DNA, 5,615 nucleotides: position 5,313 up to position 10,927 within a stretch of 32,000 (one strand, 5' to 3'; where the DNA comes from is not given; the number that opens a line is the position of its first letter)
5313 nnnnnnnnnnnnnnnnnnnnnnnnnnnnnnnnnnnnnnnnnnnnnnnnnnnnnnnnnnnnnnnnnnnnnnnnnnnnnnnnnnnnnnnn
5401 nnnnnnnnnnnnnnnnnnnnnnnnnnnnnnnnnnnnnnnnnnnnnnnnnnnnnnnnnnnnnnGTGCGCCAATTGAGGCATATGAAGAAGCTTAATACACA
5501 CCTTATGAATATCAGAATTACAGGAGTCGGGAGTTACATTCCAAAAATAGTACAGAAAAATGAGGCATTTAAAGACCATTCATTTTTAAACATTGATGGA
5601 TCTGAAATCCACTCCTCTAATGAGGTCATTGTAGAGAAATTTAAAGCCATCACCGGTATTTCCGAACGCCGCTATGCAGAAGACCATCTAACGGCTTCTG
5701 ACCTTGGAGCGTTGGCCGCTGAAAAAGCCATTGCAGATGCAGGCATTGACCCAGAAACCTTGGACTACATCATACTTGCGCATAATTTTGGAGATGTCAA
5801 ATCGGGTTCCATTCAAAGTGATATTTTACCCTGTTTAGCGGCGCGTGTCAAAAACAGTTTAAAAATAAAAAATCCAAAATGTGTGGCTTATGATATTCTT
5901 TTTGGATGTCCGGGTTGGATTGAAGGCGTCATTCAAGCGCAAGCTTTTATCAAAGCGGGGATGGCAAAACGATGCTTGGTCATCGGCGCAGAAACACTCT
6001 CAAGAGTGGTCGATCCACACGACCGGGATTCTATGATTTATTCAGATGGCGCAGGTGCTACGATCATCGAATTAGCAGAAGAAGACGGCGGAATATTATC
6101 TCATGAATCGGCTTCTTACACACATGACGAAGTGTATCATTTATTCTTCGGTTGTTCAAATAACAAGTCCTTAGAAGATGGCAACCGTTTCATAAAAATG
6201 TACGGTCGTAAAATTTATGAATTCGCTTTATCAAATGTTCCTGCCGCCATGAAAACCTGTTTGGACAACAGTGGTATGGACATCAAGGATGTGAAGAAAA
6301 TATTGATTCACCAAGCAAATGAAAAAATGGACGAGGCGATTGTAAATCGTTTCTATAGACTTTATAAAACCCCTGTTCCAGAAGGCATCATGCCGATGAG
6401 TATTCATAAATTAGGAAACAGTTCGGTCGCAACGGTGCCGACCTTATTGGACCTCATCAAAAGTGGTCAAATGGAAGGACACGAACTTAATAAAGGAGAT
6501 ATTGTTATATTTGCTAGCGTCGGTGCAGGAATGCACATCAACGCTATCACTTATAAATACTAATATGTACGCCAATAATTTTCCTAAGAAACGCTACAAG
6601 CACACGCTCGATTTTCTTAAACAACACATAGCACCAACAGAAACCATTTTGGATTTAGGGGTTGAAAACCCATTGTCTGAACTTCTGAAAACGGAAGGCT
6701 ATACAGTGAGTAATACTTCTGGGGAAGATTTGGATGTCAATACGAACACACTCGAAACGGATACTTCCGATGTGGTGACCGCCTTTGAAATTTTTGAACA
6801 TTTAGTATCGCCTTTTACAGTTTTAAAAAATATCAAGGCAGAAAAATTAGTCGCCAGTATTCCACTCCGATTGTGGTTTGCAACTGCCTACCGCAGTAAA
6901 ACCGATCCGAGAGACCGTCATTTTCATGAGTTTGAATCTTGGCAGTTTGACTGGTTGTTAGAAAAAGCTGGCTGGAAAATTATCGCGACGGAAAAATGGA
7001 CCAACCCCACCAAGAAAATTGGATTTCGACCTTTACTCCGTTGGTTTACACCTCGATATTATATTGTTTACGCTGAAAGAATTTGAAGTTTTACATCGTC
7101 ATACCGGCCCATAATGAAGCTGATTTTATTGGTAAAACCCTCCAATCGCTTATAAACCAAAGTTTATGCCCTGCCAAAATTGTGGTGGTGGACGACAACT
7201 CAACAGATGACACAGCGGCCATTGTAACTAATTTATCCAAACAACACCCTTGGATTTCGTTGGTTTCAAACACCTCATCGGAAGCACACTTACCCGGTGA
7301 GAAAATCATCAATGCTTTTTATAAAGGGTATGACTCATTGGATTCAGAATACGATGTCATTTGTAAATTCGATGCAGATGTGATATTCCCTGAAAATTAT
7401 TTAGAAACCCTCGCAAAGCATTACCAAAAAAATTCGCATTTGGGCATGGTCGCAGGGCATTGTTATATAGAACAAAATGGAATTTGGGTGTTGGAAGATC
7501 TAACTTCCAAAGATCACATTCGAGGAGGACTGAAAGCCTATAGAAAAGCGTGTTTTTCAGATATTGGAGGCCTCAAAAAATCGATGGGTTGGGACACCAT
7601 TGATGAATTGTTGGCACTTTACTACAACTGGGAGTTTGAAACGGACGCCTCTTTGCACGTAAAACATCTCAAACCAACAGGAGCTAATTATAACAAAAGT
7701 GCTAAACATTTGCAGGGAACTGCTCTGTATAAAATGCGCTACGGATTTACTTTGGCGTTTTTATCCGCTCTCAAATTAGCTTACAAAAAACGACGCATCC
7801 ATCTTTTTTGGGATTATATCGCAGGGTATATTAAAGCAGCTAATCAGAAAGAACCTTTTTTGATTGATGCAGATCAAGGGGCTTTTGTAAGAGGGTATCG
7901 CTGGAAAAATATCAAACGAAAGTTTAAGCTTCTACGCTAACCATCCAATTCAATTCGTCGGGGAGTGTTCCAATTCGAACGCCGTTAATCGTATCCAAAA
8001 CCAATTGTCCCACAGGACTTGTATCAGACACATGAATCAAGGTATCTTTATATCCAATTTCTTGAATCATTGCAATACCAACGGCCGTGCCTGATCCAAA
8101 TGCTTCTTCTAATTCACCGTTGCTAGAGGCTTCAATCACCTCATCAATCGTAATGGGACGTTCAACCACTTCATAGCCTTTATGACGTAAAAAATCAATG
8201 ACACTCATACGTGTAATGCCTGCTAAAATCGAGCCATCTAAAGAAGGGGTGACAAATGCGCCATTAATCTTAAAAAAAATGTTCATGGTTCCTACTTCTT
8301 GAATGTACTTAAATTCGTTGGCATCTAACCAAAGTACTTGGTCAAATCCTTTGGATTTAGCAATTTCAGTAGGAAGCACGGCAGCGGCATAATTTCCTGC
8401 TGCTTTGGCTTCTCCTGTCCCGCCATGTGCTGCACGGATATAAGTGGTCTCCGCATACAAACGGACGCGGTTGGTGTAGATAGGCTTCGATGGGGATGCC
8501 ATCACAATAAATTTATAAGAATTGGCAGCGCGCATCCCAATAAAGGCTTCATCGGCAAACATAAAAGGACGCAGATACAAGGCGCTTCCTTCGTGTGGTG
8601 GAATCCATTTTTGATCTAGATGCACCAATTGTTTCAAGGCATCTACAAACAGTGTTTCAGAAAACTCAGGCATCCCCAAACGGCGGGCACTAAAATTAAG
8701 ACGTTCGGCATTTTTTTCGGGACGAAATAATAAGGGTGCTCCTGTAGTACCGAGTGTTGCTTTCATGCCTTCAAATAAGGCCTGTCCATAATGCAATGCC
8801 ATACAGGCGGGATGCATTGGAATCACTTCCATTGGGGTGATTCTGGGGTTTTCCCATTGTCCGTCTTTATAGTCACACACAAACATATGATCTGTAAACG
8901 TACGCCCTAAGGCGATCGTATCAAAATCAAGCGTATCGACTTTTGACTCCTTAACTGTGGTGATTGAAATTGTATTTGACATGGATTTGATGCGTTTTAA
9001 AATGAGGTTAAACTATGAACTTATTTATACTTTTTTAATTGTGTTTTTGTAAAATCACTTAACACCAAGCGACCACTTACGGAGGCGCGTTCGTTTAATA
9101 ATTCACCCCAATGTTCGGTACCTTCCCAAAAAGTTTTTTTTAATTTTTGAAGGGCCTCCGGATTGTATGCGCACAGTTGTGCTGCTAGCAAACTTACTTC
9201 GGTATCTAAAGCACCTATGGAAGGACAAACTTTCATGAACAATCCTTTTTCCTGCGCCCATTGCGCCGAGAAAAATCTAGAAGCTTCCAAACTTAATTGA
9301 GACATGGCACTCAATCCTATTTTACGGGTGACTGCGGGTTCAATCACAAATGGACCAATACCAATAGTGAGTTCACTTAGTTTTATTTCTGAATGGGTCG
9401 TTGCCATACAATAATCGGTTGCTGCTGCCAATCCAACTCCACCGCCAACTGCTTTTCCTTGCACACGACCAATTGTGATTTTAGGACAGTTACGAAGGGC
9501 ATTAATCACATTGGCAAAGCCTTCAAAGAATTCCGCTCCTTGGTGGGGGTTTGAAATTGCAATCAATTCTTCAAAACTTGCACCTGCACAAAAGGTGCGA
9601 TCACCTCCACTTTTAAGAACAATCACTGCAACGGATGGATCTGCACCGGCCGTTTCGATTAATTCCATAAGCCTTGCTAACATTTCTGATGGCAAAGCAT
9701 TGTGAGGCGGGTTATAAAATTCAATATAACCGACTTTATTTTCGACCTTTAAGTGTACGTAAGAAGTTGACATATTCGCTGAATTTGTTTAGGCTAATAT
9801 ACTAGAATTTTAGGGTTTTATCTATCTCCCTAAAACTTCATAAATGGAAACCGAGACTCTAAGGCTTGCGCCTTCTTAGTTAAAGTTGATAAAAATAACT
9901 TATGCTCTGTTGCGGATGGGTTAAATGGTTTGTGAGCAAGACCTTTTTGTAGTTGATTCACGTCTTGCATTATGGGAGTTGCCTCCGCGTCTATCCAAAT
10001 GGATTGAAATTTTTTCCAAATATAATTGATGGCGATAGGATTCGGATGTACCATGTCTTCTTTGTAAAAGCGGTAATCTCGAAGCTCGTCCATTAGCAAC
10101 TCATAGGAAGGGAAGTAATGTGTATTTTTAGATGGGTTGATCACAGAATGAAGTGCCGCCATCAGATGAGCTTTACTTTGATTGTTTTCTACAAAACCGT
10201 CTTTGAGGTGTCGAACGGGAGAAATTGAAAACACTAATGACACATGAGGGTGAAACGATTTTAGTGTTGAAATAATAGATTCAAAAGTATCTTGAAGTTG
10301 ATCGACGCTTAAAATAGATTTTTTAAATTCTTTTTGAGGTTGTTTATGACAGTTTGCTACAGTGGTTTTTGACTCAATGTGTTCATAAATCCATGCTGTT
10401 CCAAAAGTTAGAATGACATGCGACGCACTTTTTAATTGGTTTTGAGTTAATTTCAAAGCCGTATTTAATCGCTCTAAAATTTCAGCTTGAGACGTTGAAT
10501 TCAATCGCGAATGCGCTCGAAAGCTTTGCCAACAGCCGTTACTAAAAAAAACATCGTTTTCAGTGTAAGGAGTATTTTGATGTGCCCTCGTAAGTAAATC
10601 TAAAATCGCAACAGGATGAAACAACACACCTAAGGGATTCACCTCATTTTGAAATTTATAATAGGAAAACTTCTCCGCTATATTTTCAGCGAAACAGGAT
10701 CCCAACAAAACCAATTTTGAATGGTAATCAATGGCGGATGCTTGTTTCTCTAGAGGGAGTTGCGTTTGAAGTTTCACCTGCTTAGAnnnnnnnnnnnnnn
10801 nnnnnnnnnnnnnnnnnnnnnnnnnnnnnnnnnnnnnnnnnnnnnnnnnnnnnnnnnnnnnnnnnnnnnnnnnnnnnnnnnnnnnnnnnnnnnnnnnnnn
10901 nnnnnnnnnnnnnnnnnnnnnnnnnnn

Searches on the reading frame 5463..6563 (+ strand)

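Call 25: search_protein_families(library=pfam, proteins=[window:5463-6563:+], max_evalue=0.001)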
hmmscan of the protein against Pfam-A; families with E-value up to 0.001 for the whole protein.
window:5463-6563:+ (366 aa): 3 families
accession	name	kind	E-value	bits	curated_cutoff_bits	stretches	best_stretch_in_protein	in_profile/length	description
PF08545.16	ACP_syn_III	-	3.2e-18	65.8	24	1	143-216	1-76/80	3-Oxoacyl-[acyl-carrier-protein (ACP)] synthase III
PF08541.16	ACP_syn_III_C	-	2.4e-12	47.3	26.6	1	267-365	1-89/90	3-Oxoacyl-[acyl-carrier-protein (ACP)] synthase III C terminal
PF00108.29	Thiolase_N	-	5.9e-12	46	26.4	1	64-191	9-127/260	Thiolase, N-terminal domain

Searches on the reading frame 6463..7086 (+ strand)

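Call 25: search_protein_families(library=pfam, proteins=[window:6463-7086:+], max_evalue=0.001)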
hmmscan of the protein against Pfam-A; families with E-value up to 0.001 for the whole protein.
window:6463-7086:+ (207 aa): 1 family
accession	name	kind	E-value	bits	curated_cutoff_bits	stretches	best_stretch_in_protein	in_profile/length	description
PF13489.12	Methyltransf_23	-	2.9e-05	24.3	27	1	45-175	9-163/164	Methyltransferase domain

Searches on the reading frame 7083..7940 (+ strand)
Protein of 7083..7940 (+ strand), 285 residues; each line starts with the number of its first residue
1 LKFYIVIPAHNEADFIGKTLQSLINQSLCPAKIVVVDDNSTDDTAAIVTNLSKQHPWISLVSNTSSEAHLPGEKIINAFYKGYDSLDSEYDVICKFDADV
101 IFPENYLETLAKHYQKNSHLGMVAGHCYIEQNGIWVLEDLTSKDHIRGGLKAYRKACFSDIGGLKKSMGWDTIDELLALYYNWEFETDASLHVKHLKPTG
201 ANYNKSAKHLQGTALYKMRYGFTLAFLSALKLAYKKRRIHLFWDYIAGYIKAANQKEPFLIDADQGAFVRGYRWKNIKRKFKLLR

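Call 25: search_protein_families(library=pfam, proteins=[window:7083-7940:+], max_evalue=0.001)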
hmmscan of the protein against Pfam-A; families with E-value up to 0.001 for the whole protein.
window:7083-7940:+ (285 aa): 3 families
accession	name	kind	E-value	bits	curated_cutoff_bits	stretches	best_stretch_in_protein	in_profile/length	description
PF00535.33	Glycos_transf_2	-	1.1e-19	71.4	23.3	1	5-125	2-114/168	Glycosyl transferase family 2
PF13641.12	Glyco_tranf_2_3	-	1.1e-08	35.8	27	1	3-125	3-121/230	Glycosyltransferase like family 2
PF13704.12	Glyco_tranf_2_4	-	5.7e-05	24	27.5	1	10-99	1-81/98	Glycosyl transferase family 2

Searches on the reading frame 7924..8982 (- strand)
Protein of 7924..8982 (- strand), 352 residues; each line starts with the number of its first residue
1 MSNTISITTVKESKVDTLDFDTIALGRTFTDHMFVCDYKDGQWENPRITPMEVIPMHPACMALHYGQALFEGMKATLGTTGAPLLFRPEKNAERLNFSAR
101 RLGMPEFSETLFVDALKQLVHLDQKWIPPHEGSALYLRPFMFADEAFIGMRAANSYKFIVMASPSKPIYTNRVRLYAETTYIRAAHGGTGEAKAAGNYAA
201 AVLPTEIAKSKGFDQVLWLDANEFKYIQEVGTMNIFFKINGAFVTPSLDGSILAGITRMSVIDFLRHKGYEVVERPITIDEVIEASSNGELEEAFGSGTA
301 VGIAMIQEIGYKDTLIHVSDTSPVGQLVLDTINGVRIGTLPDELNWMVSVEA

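Call 25: search_protein_families(library=pfam, proteins=[window:7924-8982:-], max_evalue=0.001)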
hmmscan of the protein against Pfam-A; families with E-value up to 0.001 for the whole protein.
window:7924-8982:- (352 aa): 1 family
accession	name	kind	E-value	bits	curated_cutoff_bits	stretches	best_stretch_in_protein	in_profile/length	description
PF01063.24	Aminotran_4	-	4.5e-34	118.7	28.5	1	69-309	2-223/223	Amino-transferase class IV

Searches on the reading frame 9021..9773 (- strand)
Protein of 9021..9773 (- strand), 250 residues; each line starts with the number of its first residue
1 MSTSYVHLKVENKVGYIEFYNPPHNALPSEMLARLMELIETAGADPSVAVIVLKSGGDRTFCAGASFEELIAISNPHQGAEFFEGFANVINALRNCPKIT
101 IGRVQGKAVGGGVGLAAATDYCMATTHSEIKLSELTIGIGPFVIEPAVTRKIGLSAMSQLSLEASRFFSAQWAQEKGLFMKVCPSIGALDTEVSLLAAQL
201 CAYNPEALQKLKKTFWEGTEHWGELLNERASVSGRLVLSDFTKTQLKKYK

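Call 25: search_protein_families(library=pfam, proteins=[window:9021-9773:-], max_evalue=0.001)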
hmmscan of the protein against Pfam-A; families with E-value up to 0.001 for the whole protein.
window:9021-9773:- (250 aa): 2 families
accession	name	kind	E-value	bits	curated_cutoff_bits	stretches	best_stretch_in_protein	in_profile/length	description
PF00378.25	ECH_1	-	2.5e-38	132.3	27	1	11-220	3-210/251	Enoyl-CoA hydratase/isomerase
PF16113.10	ECH_2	-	1.2e-19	71.5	27.2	1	25-141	13-131/335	Enoyl-CoA hydratase/isomerase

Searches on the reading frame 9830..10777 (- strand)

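Call 25: search_protein_families(library=pfam, proteins=[window:9830-10777:-], max_evalue=0.001)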
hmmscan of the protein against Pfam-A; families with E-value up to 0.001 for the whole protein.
window:9830-10777:- (315 aa): 1 family
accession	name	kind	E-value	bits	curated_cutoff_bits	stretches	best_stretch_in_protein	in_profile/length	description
PF08885.17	GSCFA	-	3.4e-92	308.9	25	1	21-257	1-237/237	GSCFA family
